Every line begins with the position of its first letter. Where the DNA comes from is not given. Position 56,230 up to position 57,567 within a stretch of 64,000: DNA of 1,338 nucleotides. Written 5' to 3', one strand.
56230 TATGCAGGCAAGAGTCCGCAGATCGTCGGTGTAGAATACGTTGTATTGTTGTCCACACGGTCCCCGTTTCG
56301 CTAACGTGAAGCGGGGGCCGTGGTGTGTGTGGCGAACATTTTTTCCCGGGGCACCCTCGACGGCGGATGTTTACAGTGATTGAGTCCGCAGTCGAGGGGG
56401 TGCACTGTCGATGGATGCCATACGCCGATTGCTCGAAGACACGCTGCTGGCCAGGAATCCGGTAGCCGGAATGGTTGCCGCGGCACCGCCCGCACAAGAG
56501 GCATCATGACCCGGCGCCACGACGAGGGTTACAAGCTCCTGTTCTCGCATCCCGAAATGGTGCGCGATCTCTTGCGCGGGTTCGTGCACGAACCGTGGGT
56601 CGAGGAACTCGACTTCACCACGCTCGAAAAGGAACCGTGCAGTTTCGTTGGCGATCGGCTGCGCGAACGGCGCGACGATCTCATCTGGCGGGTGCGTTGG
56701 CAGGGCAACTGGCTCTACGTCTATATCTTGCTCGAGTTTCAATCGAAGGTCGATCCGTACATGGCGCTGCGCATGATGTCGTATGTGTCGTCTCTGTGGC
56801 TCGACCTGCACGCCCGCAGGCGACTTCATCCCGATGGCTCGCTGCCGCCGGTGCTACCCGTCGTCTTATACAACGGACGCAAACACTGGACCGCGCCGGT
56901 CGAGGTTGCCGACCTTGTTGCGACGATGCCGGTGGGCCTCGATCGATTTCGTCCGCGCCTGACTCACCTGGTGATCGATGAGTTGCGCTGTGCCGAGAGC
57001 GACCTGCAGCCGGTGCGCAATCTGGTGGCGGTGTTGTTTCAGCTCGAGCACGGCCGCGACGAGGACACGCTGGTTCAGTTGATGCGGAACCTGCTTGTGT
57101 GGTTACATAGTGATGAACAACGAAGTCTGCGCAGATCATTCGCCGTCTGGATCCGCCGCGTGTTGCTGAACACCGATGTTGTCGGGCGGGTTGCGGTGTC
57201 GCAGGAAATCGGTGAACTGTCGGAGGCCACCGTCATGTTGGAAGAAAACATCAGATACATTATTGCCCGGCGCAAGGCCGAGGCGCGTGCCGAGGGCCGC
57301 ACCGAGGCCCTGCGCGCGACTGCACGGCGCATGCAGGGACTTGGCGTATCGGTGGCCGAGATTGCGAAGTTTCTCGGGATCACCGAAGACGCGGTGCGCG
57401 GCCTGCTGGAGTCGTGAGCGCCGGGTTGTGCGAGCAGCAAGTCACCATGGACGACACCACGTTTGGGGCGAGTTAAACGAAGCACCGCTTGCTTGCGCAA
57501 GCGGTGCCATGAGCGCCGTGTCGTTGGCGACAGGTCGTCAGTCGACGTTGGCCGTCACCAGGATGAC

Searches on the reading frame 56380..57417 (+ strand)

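Call 71: search_protein_families(library=pfam, proteins=[window:56380-57417:+], max_evalue=0.001)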
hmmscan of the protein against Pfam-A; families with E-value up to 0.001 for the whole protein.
window:56380-57417:+ (345 aa): 1 family
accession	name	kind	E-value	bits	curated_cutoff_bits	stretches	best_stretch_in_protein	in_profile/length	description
PF04754.18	Transposase_31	-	5.9e-30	104.8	21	1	46-247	2-197/203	Putative transposase, YhgA-like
